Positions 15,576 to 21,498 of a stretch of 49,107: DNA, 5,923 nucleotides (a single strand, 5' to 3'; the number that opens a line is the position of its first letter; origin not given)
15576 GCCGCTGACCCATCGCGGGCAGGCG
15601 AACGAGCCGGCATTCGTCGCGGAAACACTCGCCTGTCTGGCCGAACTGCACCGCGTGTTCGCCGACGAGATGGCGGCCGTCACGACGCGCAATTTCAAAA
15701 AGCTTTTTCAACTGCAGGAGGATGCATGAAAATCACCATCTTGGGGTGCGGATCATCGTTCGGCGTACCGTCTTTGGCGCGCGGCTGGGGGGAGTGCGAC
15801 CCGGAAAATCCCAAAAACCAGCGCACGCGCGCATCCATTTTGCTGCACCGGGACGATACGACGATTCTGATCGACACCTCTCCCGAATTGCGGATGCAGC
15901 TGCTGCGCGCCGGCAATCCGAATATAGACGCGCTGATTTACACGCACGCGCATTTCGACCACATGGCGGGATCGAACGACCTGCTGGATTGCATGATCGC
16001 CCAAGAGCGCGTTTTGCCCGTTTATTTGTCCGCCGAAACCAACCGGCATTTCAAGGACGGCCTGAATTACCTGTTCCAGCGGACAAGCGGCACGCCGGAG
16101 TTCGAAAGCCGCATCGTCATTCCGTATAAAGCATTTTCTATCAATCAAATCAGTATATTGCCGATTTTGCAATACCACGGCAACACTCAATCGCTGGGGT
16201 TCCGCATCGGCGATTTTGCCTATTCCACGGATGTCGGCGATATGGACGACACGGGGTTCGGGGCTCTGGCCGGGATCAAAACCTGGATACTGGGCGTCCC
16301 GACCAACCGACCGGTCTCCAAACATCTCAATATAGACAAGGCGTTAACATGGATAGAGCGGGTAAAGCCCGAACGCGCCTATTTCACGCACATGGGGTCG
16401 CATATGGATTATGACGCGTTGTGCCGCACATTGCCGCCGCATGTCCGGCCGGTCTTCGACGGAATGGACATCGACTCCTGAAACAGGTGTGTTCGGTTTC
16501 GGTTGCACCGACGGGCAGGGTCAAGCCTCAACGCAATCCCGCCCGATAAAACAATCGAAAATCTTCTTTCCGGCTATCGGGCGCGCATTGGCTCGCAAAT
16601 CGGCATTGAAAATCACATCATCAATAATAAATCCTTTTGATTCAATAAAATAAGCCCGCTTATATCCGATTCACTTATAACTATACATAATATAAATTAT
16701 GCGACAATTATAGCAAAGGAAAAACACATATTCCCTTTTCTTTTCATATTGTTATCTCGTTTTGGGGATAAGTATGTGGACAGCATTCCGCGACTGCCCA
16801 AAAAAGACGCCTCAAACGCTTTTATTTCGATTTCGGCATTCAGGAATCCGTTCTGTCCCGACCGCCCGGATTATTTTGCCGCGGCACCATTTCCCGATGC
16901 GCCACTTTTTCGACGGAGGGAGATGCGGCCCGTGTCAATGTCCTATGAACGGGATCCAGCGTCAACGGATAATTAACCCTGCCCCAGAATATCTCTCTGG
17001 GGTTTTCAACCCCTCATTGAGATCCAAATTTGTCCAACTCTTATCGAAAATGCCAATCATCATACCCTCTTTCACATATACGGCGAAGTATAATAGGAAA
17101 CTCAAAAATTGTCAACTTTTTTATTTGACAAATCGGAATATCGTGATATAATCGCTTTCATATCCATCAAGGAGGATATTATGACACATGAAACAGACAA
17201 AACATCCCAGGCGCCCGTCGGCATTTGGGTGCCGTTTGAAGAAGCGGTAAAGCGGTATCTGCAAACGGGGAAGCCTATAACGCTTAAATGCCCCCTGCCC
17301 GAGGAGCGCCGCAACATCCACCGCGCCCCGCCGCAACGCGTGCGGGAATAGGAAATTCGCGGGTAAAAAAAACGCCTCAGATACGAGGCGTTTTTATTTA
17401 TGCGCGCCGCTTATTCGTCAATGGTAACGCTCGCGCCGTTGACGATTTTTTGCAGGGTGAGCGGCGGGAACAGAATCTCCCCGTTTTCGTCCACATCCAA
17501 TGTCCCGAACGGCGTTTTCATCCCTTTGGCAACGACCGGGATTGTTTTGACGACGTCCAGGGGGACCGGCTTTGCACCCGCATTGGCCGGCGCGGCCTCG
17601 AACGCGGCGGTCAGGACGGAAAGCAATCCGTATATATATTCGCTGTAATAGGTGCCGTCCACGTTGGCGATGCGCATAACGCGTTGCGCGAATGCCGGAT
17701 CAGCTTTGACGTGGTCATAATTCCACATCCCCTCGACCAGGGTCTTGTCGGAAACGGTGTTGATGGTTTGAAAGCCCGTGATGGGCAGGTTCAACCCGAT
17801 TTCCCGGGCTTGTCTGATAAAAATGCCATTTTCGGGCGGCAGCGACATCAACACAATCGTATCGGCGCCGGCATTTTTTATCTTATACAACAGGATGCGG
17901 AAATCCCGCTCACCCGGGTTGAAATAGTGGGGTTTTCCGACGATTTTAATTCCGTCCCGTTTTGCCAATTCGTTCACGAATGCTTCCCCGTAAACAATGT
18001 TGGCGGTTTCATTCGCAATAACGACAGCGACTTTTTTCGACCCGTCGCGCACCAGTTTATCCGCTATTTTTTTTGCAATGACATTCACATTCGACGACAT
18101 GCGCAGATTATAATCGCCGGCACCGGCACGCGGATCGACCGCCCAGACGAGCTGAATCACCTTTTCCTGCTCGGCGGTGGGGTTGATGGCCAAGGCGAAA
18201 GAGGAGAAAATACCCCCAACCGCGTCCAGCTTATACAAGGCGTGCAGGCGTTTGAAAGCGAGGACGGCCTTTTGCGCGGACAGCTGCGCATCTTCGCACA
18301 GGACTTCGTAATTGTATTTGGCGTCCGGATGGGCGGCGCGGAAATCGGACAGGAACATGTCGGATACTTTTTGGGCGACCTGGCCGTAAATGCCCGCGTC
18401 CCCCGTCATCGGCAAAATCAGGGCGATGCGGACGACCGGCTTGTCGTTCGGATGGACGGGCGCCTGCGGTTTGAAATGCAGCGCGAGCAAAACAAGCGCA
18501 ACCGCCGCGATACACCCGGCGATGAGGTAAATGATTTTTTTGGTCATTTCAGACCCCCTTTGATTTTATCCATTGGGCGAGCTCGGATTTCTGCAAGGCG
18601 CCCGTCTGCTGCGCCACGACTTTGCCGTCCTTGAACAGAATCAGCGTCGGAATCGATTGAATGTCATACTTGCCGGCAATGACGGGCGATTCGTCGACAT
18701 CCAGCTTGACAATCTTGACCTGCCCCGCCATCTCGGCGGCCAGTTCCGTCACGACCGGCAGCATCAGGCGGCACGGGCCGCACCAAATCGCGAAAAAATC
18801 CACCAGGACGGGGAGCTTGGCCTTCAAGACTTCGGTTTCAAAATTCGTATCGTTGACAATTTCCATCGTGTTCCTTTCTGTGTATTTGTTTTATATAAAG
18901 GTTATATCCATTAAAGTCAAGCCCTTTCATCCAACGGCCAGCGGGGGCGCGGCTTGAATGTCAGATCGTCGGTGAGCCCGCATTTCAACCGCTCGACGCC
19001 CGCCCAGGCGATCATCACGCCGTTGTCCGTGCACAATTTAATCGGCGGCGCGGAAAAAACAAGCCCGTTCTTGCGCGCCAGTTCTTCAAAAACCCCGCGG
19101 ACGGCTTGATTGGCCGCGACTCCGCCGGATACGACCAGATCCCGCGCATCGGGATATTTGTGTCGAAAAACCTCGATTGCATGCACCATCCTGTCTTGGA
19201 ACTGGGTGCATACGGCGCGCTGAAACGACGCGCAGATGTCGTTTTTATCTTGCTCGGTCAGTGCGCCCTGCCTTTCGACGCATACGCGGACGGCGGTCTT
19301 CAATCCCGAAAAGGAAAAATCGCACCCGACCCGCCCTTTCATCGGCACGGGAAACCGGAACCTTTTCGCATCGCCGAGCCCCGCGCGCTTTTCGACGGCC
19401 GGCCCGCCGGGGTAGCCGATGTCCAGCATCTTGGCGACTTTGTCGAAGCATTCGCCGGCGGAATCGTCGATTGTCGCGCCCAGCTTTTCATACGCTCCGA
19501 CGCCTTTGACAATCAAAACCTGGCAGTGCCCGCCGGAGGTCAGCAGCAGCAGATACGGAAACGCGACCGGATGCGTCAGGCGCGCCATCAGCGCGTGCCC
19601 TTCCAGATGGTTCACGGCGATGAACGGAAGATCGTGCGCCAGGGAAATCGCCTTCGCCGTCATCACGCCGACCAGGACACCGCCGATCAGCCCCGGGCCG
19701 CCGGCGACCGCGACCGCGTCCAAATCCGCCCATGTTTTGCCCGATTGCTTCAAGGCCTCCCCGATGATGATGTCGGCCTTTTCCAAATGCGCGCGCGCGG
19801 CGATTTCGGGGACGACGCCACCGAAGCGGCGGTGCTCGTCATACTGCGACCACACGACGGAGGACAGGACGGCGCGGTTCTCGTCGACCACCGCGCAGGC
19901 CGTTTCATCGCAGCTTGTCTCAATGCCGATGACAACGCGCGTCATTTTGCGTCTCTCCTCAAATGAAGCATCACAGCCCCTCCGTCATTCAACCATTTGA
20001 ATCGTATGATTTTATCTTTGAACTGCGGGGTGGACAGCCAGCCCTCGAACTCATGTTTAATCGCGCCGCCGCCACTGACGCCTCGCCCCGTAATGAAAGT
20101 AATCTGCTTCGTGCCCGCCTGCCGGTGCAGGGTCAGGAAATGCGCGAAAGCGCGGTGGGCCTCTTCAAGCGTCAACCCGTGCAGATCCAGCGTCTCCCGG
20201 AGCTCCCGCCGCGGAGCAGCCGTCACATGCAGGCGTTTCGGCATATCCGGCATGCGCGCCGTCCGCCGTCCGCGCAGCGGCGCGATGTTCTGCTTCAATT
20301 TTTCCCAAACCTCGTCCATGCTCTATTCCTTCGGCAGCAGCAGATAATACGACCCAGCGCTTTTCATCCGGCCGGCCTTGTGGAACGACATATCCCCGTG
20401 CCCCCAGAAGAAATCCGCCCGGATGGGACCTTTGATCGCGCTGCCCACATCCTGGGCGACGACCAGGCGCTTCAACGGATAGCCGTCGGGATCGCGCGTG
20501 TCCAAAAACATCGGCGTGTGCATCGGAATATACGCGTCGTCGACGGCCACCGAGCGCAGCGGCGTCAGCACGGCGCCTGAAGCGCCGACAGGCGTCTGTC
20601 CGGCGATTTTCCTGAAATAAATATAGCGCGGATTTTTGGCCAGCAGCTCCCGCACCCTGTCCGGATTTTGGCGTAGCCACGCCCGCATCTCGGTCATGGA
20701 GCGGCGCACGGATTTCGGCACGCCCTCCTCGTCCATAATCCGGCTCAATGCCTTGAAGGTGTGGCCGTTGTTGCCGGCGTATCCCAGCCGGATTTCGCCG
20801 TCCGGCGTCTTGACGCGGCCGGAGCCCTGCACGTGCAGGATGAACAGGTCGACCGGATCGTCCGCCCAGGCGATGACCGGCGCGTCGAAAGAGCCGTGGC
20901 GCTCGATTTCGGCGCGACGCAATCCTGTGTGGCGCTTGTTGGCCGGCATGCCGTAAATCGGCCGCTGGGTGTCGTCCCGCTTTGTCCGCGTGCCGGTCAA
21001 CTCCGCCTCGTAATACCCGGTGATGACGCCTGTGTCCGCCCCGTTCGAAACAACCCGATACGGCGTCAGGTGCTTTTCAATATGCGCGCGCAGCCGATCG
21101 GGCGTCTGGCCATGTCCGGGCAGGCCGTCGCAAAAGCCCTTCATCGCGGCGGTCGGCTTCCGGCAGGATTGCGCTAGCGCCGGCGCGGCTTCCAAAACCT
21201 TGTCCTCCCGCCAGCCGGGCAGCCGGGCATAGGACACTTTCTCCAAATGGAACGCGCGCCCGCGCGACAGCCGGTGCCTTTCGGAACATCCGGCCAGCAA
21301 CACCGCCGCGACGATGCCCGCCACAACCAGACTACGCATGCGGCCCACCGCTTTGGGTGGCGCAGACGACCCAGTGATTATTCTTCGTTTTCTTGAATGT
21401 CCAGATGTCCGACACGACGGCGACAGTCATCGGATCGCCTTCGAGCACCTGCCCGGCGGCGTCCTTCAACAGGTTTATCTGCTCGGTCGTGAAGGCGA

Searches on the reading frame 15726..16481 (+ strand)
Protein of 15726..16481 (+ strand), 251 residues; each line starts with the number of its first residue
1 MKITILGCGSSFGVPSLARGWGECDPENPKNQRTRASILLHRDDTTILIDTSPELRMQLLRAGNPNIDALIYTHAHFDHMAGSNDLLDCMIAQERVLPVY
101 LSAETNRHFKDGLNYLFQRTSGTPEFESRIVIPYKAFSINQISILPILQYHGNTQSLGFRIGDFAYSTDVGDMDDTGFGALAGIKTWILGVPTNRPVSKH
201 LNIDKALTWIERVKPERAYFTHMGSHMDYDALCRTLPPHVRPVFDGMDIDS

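Call 15: search_protein_families(library=pfam, proteins=[window:15726-16481:+], max_evalue=0.001)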
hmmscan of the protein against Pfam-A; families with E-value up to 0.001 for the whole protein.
window:15726-16481:+ (251 aa): 2 families
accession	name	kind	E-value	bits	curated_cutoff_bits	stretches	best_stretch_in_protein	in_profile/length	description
PF12706.13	Lactamase_B_2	-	8e-31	107.6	27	1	45-223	1-200/200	Beta-lactamase superfamily domain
PF00753.33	Lactamase_B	-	4.2e-12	46.9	22.7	1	37-132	8-109/196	Metallo-beta-lactamase superfamily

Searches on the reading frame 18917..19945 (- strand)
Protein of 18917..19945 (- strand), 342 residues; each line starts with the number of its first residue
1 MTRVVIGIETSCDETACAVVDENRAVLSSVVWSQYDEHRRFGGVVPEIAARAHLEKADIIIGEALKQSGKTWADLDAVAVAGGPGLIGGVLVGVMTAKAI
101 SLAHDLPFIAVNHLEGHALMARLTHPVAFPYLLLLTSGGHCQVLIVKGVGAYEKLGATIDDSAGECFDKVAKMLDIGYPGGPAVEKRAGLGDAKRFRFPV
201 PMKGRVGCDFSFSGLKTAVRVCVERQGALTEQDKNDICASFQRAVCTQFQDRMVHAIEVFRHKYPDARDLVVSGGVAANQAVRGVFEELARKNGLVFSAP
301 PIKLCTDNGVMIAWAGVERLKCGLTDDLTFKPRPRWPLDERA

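Call 15: search_protein_families(library=pfam, proteins=[window:18917-19945:-], max_evalue=0.001)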
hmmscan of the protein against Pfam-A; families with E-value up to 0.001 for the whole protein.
window:18917-19945:- (342 aa): 1 family
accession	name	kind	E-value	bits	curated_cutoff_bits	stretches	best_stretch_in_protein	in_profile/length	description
PF00814.31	TsaD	-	6.1e-88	295.4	24.8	1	26-314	2-264/264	tRNA N6-adenosine threonylcarbamoyltransferase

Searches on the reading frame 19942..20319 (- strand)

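Call 15: search_protein_families(library=pfam, proteins=[window:19942-20319:-], max_evalue=0.001)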
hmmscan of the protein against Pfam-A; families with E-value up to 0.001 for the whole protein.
window:19942-20319:- (125 aa): 1 family
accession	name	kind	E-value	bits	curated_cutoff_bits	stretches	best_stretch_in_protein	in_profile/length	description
PF01713.27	Smr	-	1e-10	42.1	25.7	1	44-102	1-54/77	Smr domain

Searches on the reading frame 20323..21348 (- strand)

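Call 15: search_protein_families(library=pfam, proteins=[window:20323-21348:-], max_evalue=0.001)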
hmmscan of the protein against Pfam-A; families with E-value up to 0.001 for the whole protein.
window:20323-21348:- (341 aa): 2 families
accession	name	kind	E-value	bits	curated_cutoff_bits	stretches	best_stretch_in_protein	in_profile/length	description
PF03562.22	MltA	-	4.7e-39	134.4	24.3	1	109-246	2-163/163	MltA specific insert domain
PF06725.17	3D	-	9.4e-19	67.8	23.8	1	265-337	1-71/72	3D domain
